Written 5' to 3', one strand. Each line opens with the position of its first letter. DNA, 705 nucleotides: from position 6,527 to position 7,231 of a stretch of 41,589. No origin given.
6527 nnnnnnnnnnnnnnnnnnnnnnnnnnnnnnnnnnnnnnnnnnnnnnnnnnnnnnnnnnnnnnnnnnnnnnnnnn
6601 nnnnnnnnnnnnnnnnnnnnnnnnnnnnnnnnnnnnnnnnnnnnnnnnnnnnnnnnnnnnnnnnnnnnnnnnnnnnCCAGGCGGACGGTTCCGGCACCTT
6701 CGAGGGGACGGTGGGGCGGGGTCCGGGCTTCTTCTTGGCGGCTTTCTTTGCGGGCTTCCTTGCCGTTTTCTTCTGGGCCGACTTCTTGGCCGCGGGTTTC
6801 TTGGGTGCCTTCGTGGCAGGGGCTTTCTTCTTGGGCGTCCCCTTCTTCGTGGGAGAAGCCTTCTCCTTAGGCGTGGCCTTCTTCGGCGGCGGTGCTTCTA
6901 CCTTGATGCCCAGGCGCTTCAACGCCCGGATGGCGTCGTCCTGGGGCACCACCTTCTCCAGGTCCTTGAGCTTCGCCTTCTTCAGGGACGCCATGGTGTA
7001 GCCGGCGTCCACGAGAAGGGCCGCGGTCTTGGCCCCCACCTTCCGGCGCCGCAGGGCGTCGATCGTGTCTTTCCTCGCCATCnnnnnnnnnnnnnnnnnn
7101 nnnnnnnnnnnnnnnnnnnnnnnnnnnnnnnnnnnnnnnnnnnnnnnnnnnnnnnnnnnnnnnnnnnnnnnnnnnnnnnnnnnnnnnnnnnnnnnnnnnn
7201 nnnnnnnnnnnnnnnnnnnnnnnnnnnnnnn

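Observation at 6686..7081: RpoA'' has an N-terminal helix-hairpin-helix-like motif plus a Lys/Ala/Pro-rich histone-H1-tail-like linker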

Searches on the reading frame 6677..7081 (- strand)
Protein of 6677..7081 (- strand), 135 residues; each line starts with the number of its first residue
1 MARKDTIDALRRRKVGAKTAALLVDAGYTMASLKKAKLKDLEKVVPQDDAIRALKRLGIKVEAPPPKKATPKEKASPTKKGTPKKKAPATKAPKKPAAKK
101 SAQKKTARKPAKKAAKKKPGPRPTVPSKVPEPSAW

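Call 3: search_protein_families(library=pfam, proteins=[window:6677-7081:-], max_evalue=1)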
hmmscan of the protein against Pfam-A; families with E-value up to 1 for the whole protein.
window:6677-7081:- (135 aa): 3 families
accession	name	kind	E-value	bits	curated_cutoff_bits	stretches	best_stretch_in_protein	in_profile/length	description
PF12826.13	HHH_2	-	0.0045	17.6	27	1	13-44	9-40/64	Helix-hairpin-helix motif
PF10310.14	DUF5427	-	0.16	11.4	25.1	1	42-117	24-94/461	Family of unknown function (DUF5427)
PF11871.13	DUF3391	-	0.39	11.7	27.8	1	45-112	34-105/136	Domain of unknown function (DUF3391)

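Call 4: search_protein_families(library=ncbifam, proteins=[window:6677-7081:-], max_evalue=1)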
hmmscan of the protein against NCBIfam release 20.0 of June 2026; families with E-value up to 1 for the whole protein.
window:6677-7081:- (135 aa): 8 families
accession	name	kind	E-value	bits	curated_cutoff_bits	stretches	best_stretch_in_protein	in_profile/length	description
NF011492.0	PRK14900.1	equivalog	0.027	12.3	1783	1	29-118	956-1041/1044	valine--tRNA ligase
NF004634.0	PRK05980.1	equivalog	0.082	12.3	375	1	13-68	154-209/263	crotonase/enoyl-CoA hydratase family protein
NF010381.0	PRK13808.1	equivalog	0.19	11.1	426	1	37-117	170-251/335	adenylate kinase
NF038119.1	PEP_CTERM_MHFG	equivalog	0.36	11.1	100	1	47-135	154-242/260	MHFG family PEP-CTERM protein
NF011526.0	PRK14965.1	equivalog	0.39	9.5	670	1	30-114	353-437/578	DNA polymerase III subunits gamma and tau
TIGR03362.1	VI_chp_7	equivalog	0.45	9.5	230.1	1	5-112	121-228/476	type VI secretion system protein TssA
NF040712.1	SepH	equivalog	0.47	10.2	40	1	30-127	240-340/351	septation protein SepH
NF004561.0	PRK05901.1-3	equivalog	0.47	9.5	582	1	35-116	22-122/537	RNA polymerase sigma factor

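Call 14: find_related_loci(query=window:6677-7081:-, collection=genome_contigs, flank=3000)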
Query window:6677-7081:- (135 aa) in genome_contigs; peptide patterns used: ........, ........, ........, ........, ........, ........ (x = any residue, [..] = any of these).
600 stretches matched a pattern, but none encodes a relative of the query by tblastn (E <= 1e-3).
